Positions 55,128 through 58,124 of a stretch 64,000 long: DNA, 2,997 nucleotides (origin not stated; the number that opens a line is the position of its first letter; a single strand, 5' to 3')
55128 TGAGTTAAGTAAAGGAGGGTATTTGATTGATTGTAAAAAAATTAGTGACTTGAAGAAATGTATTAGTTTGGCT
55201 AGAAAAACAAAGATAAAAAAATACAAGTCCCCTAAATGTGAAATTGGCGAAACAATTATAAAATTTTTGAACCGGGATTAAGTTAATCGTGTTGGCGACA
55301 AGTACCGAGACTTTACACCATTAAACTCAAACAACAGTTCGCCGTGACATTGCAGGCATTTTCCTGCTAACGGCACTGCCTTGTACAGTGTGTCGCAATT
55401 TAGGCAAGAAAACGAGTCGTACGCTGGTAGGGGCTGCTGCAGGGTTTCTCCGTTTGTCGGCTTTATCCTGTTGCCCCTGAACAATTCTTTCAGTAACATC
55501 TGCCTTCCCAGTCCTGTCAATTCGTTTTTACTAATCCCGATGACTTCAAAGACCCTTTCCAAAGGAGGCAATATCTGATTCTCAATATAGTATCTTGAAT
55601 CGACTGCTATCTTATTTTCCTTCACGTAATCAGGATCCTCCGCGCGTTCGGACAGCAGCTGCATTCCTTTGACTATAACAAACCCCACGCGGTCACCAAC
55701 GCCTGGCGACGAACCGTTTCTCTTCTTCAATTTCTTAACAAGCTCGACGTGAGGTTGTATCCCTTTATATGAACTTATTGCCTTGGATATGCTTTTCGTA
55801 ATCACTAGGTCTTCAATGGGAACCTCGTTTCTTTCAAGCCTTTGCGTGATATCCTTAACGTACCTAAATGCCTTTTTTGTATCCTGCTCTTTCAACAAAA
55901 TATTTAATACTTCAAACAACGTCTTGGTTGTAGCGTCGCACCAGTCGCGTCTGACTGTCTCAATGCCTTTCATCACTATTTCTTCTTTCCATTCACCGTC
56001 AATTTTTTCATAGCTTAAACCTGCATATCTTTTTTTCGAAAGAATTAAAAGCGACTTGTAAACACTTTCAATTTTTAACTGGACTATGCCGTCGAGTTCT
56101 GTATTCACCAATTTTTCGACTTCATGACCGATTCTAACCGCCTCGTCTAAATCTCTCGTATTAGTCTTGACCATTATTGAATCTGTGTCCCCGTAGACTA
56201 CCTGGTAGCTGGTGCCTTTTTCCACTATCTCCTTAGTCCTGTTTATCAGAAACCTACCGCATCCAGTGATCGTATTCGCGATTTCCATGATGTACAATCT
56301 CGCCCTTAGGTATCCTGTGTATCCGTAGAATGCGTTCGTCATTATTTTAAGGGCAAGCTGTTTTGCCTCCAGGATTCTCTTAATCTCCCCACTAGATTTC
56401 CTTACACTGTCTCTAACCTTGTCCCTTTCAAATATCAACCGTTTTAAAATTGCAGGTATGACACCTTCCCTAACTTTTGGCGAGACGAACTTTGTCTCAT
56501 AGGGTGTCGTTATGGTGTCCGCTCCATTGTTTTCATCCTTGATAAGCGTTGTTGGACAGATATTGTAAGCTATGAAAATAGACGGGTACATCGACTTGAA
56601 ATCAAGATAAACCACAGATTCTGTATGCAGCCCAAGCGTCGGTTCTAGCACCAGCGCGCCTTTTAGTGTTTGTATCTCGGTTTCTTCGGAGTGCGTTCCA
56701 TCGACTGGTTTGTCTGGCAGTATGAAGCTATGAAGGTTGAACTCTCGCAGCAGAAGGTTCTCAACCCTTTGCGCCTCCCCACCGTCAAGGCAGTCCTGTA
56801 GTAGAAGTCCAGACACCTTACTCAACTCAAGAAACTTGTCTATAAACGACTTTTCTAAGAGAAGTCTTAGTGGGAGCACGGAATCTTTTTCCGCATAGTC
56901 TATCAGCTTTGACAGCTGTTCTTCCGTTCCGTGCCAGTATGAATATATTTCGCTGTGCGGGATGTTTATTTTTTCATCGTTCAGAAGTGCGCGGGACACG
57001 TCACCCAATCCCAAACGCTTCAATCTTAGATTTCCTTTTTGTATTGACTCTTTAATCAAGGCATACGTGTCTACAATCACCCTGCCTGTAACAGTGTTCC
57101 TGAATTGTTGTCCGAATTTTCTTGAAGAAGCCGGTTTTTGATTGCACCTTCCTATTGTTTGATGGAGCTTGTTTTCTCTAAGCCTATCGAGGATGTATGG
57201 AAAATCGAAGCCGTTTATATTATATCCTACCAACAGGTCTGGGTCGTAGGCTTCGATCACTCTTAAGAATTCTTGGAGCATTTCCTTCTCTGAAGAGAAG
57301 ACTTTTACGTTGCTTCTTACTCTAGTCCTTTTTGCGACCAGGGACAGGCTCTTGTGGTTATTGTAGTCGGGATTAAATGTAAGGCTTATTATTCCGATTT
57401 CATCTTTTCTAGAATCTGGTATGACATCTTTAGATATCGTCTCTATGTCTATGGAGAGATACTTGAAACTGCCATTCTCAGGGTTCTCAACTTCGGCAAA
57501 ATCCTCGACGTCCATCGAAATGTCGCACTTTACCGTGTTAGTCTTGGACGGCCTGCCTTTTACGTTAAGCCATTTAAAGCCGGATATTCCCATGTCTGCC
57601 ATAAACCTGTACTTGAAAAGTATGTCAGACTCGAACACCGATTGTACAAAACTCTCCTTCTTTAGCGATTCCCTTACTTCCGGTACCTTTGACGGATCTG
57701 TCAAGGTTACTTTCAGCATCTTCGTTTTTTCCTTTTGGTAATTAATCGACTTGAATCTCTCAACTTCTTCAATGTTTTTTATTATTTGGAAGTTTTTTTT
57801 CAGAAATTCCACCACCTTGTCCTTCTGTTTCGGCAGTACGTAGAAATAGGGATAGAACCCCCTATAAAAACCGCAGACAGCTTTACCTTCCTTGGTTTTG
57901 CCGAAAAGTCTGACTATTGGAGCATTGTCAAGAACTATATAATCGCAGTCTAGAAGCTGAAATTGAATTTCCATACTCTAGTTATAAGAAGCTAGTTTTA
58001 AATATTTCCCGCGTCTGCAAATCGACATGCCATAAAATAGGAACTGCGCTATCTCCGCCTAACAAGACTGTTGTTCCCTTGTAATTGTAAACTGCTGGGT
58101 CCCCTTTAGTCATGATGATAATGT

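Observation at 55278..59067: PolB with C-terminal Cys4 finger encoded next to a DP1-like protein whose phosphoesterase site is degenerate: a eukaryote-like catalytic/B-subunit pair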

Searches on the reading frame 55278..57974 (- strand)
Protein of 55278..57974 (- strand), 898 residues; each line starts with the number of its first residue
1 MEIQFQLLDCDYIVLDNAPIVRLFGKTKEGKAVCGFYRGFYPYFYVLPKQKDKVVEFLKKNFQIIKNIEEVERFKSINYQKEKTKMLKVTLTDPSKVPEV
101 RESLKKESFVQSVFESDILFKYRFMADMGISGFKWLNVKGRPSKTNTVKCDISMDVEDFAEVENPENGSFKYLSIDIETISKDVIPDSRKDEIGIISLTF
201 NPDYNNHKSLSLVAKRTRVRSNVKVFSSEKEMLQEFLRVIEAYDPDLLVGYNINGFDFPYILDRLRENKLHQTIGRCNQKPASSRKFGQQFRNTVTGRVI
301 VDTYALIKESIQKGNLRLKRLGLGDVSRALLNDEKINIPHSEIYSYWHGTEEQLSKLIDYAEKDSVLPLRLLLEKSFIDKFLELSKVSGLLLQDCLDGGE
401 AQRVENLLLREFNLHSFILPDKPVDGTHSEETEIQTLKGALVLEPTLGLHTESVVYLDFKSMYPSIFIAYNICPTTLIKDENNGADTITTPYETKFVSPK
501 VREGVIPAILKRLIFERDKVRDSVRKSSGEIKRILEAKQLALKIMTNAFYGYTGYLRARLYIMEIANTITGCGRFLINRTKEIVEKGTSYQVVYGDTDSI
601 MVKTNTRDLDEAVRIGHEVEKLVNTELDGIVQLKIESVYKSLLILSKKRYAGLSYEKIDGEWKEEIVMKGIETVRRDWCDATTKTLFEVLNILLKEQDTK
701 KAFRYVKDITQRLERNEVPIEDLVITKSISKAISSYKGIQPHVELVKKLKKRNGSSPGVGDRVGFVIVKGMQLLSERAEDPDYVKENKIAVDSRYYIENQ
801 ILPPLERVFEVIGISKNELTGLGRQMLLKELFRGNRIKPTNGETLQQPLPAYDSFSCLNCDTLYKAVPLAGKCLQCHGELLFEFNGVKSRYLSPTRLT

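Call 3: search_protein_families(library=pfam, proteins=[window:55278-57974:-], max_evalue=1)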
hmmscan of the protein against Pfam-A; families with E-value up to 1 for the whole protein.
window:55278-57974:- (898 aa): 7 families
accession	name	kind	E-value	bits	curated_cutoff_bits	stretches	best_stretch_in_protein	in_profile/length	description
PF00136.26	DNA_pol_B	-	5.2e-117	391.8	23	1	393-812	4-453/453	DNA polymerase family B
PF03104.25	DNA_pol_B_exo1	-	7.2e-37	127.5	23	1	112-318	2-239/242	DNA polymerase family B, exonuclease domain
PF10108.15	DNA_pol_B_exo2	-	5.9e-05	23.3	24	1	215-272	23-79/213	Predicted 3'-5' exonuclease related to the exonuclease domain of PolB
PF13482.12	RNase_H_2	-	0.0003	21.2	22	1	222-366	37-155/165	RNase_H superfamily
PF08490.17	DUF1744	-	0.0059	15.8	27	1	543-652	289-398/399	Domain of unknown function (DUF1744)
PF06851.17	DUF1247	-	0.033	14.6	27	1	30-102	58-129/148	Protein of unknown function (DUF1247)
PF24065.1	REV3_N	-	0.23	12.1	29.9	1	18-34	30-46/50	DNA polymerase zeta catalytic subunit, N-terminal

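Call 4: search_protein_families(library=ncbifam, proteins=[window:55278-57974:-], max_evalue=1)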
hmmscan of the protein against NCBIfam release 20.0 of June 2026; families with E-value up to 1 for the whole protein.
window:55278-57974:- (898 aa): 11 families
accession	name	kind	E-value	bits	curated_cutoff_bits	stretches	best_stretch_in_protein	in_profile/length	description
TIGR00592.1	pol2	superfamily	7.9e-121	405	239.95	1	71-810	407-1176/1176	DNA polymerase (pol2)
NF004421.0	PRK05762.1-2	equivalog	1.3e-82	278.3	570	1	20-827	24-793/795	DNA polymerase II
NF004422.0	PRK05762.1-4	equivalog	1.7e-52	178.8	1103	1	90-811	84-773/789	DNA polymerase II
NF004417.0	PRK05761.1-3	equivalog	4e-50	170.7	780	1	38-821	71-853/858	DNA-directed DNA polymerase I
NF004419.0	PRK05761.1-5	equivalog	3.6e-46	157.6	1285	1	38-826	135-927/932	DNA-directed DNA polymerase I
NF004420.0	PRK05762.1-1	equivalog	2.2e-40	139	1435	1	112-809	102-765/783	DNA polymerase II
NF004415.0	PRK05761.1-1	equivalog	1.3e-33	116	1289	1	5-751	51-804/883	DNA-directed DNA polymerase I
NF004418.0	PRK05761.1-4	subfamily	2.2e-25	89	692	1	438-813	324-694/717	type B DNA-directed DNA polymerase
NF004416.0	PRK05761.1-2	equivalog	7.4e-22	77.5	516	1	435-772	316-617/665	type B DNA-directed DNA polymerase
NF003103.0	PRK04023.1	equivalog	0.0039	14.8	1269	1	854-884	1041-1071/1125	DNA polymerase II large subunit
NF011302.0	PRK14714.1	equivalog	0.0062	14.1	1791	1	854-882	1266-1294/1350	DNA-directed DNA polymerase II large subunit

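Call 13: find_homologous_proteins(query=window:55278-57974:-, max_evalue=1e-50)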
Query window:55278-57974:- (898 aa): 804 proteins with E <= 1e-50 among 8000 candidates; the best 120 are listed.
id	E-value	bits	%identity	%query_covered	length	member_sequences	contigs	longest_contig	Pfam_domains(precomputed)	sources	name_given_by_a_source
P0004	0.0e+0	2012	100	100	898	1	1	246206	PF00136.27,PF03104.26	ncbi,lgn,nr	ncbi:MAG: hypothetical protein HYT70_00935 [Candidatus Aenigmarchaeota archaeon]|nr:hypothetical pro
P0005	0.0e+0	1515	75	99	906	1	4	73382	PF00136.27,PF03104.26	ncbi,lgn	-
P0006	0.0e+0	1417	70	99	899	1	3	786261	PF00136.27,PF03104.26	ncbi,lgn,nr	ncbi:MAG: hypothetical protein HYW24_01870 [Candidatus Aenigmarchaeota archaeon]|nr:hypothetical pro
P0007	0.0e+0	1369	66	100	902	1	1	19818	PF00136.27,PF03104.26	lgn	-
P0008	0.0e+0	1347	66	99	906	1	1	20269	PF00136.27,PF03104.26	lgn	-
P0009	0.0e+0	1345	65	100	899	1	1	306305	PF00136.27,PF13482.13,PF03104.26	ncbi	-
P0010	0.0e+0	1341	65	100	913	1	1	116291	PF00136.27,PF13482.13,PF03104.26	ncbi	-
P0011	0.0e+0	1340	65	100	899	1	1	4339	PF00136.27,PF13482.13,PF03104.26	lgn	-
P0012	0.0e+0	1337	65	99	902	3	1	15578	PF00136.27,PF13482.13,PF03104.26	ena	-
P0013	0.0e+0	1330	67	98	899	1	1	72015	PF00136.27,PF03104.26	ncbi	-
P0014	0.0e+0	1325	65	99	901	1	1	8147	PF00136.27,PF13482.13,PF03104.26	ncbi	-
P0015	0.0e+0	1323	65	99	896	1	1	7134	PF00136.27,PF13482.13,PF03104.26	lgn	-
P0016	0.0e+0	1316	65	99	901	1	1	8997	PF00136.27,PF03104.26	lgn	-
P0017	0.0e+0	1313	64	99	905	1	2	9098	PF00136.27,PF03104.26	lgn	-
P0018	0.0e+0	1309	65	99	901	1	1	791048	PF00136.27,PF03104.26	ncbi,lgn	-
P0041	0.0e+0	1156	56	68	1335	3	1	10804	PF00136.27,PF14528.12,PF10108.16,PF03104.26,PF14890.12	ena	-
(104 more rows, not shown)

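Call 14: find_encoding_contigs(protein=P0006, flank=6000, max_places=2)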
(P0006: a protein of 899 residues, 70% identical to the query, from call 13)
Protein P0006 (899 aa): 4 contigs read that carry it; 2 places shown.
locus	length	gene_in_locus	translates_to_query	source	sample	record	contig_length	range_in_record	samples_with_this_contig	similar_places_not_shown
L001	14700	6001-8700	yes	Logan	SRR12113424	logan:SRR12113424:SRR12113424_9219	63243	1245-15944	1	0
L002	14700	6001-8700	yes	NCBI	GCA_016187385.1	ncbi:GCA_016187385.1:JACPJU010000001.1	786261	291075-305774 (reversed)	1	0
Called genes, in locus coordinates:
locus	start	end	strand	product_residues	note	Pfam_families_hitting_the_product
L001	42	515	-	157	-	-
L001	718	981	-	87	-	PF05239:PRC (weak)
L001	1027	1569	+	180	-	PF02834:LigT_PEase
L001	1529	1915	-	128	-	PF01751:Toprim (weak), PF13662:Toprim_4 (weak), PF13155:Toprim_2 (weak)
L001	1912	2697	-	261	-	PF00571:CBS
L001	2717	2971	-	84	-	-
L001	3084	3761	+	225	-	PF00149:Metallophos, PF12850:Metallophos_2, PF14582:Metallophos_3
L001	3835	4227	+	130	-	-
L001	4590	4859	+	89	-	-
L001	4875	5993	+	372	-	-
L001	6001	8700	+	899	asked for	PF03104:DNA_pol_B_exo1, PF00136:DNA_pol_B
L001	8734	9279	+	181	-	PF00908:dTDP_sugar_isom, PF14667:Polysacc_synt_C (weak)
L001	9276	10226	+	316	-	PF01073:3Beta_HSD, PF01370:Epimerase, PF02719:Polysacc_synt_2, PF04321:RmlD_sub_bind, PF07993:NAD_binding_4, PF13460:NAD_binding_10, PF16363:GDP_Man_Dehyd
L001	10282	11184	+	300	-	PF03446:NAD_binding_2 (weak), PF03807:F420_oxidored (weak), PF03721:UDPG_MGDP_dh_N, PF00984:UDPG_MGDP_dh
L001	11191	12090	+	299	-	PF01073:3Beta_HSD, PF01370:Epimerase, PF02719:Polysacc_synt_2 (weak), PF04321:RmlD_sub_bind, PF13460:NAD_binding_10, PF16363:GDP_Man_Dehyd, PF07993:NAD_binding_4 (weak)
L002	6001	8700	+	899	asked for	PF03104:DNA_pol_B_exo1, PF00136:DNA_pol_B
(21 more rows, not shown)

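Call 15: find_encoding_contigs(protein=P0005, flank=6000, max_places=2)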
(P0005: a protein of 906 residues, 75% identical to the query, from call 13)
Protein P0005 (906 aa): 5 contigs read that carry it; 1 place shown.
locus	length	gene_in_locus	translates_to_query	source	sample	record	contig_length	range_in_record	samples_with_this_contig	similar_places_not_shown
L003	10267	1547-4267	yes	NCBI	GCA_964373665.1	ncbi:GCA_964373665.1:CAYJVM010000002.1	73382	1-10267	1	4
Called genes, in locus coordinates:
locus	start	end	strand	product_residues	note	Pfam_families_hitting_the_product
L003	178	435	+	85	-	-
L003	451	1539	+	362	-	-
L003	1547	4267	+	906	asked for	PF03104:DNA_pol_B_exo1, PF00136:DNA_pol_B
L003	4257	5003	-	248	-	PF00483:NTP_transferase, PF12804:NTP_transf_3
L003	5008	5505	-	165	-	PF00908:dTDP_sugar_isom, PF14667:Polysacc_synt_C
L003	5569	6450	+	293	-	PF01073:3Beta_HSD (weak), PF01370:Epimerase, PF04321:RmlD_sub_bind, PF16363:GDP_Man_Dehyd, PF02719:Polysacc_synt_2, PF07993:NAD_binding_4 (weak)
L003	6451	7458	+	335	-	PF01073:3Beta_HSD, PF01370:Epimerase, PF02719:Polysacc_synt_2, PF04321:RmlD_sub_bind, PF07993:NAD_binding_4, PF13460:NAD_binding_10, PF16363:GDP_Man_Dehyd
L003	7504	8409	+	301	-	PF03446:NAD_binding_2 (weak), PF03721:UDPG_MGDP_dh_N (weak), PF03807:F420_oxidored (weak), PF03721:UDPG_MGDP_dh_N, PF00984:UDPG_MGDP_dh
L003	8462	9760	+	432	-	PF03446:NAD_binding_2 (weak), PF03721:UDPG_MGDP_dh_N, PF00984:UDPG_MGDP_dh, PF03720:UDPG_MGDP_dh_C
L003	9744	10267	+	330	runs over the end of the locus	PF00106:adh_short (weak), PF01073:3Beta_HSD, PF01370:Epimerase, PF02719:Polysacc_synt_2, PF04321:RmlD_sub_bind, PF05368:NmrA (weak), PF13460:NAD_binding_10, PF16363:GDP_Man_Dehyd, +1 more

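Call 16: find_encoding_contigs(protein=P0018, flank=6000, max_places=2)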
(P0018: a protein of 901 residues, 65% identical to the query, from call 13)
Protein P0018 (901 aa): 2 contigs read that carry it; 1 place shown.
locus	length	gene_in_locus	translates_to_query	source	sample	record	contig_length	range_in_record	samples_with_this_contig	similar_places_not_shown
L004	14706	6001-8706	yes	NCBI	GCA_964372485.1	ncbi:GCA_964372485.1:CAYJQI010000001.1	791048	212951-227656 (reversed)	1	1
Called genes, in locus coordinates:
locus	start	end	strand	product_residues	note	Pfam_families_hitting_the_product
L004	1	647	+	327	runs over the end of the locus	PF00814:TsaD, PF22521:HypF_C_2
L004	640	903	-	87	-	PF05239:PRC (weak)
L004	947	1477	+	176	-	PF02834:LigT_PEase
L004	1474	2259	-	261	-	PF00571:CBS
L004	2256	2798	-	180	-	PF00571:CBS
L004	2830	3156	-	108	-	PF01870:Hjc (weak)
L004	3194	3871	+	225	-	PF00149:Metallophos, PF12850:Metallophos_2, PF14582:Metallophos_3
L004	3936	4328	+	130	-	-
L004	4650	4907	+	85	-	-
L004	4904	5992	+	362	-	-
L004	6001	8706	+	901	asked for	PF03104:DNA_pol_B_exo1, PF00136:DNA_pol_B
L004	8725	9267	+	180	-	PF00908:dTDP_sugar_isom, PF05523:FdtA (faint)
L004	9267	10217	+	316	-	PF01073:3Beta_HSD, PF01370:Epimerase, PF02719:Polysacc_synt_2, PF04321:RmlD_sub_bind, PF07993:NAD_binding_4, PF13460:NAD_binding_10, PF16363:GDP_Man_Dehyd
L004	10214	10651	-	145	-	PF04101:Glyco_tran_28_C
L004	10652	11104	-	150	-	PF08660:Alg14, PF03033:Glyco_transf_28 (faint)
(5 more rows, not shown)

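Call 18: find_related_loci(query=A2, collection=genome_contigs, flank=4000)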
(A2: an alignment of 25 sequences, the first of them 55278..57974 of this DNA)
Query A2 (898 aa) in genome_contigs; peptide patterns used: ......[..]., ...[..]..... (x = any residue, [..] = any of these).
348 stretches matched a pattern; 243 encode a relative of the query (tblastn E <= 1e-3); the best 80 are kept; 80 distinct loci.
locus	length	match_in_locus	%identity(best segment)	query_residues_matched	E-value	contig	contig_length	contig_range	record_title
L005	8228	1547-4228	75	1-890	0e+0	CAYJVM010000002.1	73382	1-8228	MAG TPA_asm: uncultured archaeon isolate ERP125453_co1_206 genome assembly, contig: NODE_205_length_73382_cov_56.797687,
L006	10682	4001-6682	70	1-892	0e+0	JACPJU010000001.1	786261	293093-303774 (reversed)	MAG: Candidatus Aenigmatarchaeota archaeon isolate NC_groundwater_476_Ag_S-0.1um_40_17 S35_SO-1_scaffold_95073, whole ge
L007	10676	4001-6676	65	1-893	0e+0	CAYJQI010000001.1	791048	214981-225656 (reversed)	MAG TPA_asm: uncultured archaeon isolate ERP125453_co1_263 genome assembly, contig: NODE_1_length_791048_cov_12.409087,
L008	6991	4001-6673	65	1-889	0e+0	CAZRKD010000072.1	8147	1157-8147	MAG TPA_asm: uncultured bacterium isolate binchicken_co21_456 genome assembly, contig: NODE_8627_length_8147_cov_6.56104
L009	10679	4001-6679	64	1-893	0e+0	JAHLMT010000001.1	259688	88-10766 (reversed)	MAG: Candidatus Aenigmatarchaeota archaeon isolate QQ_2_bin_128 NODE_1_length_259688_cov_15.1845, whole genome shotgun s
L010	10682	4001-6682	63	1-894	0e+0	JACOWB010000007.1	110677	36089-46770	MAG: Candidatus Aenigmatarchaeota archaeon isolate NC_groundwater_115_Ag_B-0.1um_41_10 S3_GD2017_2_B1_scaffold_106, whol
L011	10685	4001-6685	65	1-892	0e+0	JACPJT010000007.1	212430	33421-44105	MAG: Candidatus Aenigmatarchaeota archaeon isolate NC_groundwater_475_Ag_S-0.1um_40_10 S35_SO-1_scaffold_363832, whole g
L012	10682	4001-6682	64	1-891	0e+0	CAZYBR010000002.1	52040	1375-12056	MAG TPA_asm: uncultured archaeon isolate binchicken_co134_899 genome assembly, contig: NODE_1409_length_52040_cov_7.2502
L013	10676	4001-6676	57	1-892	0e+0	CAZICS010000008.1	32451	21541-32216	MAG TPA_asm: uncultured archaeon isolate binchicken_co6_512 genome assembly, contig: NODE_1023_length_32451_cov_20.04154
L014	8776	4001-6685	58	1-892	0e+0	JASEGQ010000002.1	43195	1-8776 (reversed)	MAG: Candidatus Aenigmatarchaeota archaeon isolate Yes49-38 NODE_2_length_43195_cov_6.124664, whole genome shotgun seque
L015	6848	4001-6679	57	1-895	0e+0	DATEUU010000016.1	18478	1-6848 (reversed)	MAG TPA_asm: archaeon isolate SMAG_U8349 k141_210756, whole genome shotgun sequence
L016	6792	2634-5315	57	1-893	0e+0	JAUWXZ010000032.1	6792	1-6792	MAG: Candidatus Aenigmatarchaeota archaeon isolate CSMAG_2697 CSMAG_2697_k141_3022200_length_6792_cov_8.0000, whole geno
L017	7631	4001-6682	56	1-892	0e+0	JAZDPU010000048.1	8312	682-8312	MAG: Candidatus Aenigmatarchaeota archaeon isolate MEGAHIT-group-0.859 k141_19794211, whole genome shotgun sequence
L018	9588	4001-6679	57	1-892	0e+0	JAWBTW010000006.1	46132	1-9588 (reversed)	MAG: Candidatus Aenigmatarchaeota archaeon isolate JZ-1_201709_bins_53 JZ-1_201709_bins_53_scaffold_6, whole genome shot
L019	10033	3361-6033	58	1-893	0e+0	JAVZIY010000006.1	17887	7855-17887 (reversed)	MAG: Candidatus Aenigmatarchaeota archaeon isolate DRTY-6_201901_bins_64 DRTY-6_201901_bins_64_scaffold_6, whole genome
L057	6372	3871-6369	54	1-819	0e+0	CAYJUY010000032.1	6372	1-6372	MAG TPA_asm: uncultured archaeon isolate ERP125453_co1_359 genome assembly, contig: NODE_15852_length_6372_cov_4.809403,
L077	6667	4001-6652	45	4-883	0e+0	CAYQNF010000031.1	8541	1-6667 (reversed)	MAG TPA_asm: uncultured archaeon isolate SRP304980_co1_40 genome assembly, contig: NODE_6495_length_8541_cov_4.647537, w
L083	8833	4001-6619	45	3-887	0e+0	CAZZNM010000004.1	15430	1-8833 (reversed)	MAG TPA_asm: uncultured archaeon isolate SRP178908_co1_163 genome assembly, contig: NODE_2545_length_15430_cov_5.221789,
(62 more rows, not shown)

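Call 61: search_solved_structures(query=window:55278-57974:-, max_evalue=1e-20)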
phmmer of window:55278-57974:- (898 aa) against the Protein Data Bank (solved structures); distinct sequences matched with E-value up to 1e-20: 65 (the best 60 are shown).
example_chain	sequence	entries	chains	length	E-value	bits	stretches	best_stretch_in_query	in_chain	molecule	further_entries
6s1m_A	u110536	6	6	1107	3.3e-108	366.3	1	113-815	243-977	DNA polymerase delta catalytic subunit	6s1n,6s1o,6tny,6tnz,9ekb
4k8z_A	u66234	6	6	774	8.6e-105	354.9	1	222-820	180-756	DNA polymerase | DNA polymerase,DNA polymerase,DNA polymerase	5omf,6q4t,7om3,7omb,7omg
1wns_A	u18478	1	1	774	1.1e-104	354.7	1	221-820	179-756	DNA POLYMERASE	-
1wn7_A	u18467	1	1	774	3.2e-104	353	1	218-820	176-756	Family B DNA Polymerase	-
5vu5_A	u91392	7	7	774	1.7e-103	350.7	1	222-820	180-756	DNA polymerase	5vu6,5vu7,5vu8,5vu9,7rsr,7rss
7rsu_A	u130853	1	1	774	1.2e-102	347.9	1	222-820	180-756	DNA polymerase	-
7tqw_A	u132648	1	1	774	1.4e-102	347.6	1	221-820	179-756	DNA polymerase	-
9oaw_A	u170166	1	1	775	3e-101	343.2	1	222-820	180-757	10-92, TNA polymerase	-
9oav_A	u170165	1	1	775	3.1e-101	343.2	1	222-820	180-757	8-64, TNA polymerase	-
3iay_A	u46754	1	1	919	3.9e-101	342.8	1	2-813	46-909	DNA polymerase delta catalytic subunit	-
3a2f_A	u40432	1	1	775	4.1e-101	342.8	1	171-820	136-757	DNA polymerase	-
9oat_A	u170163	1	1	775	4.1e-101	342.8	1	222-820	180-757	5-270, TNA polymerase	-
8t3x_A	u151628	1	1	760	4.5e-101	342.6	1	222-819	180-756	10-92, TNA polymerase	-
6p1h_A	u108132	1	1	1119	5e-101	342.5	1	2-813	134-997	DNA polymerase delta catalytic subunit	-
6wya_A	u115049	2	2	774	1.2e-100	341.2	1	221-820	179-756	DNA polymerase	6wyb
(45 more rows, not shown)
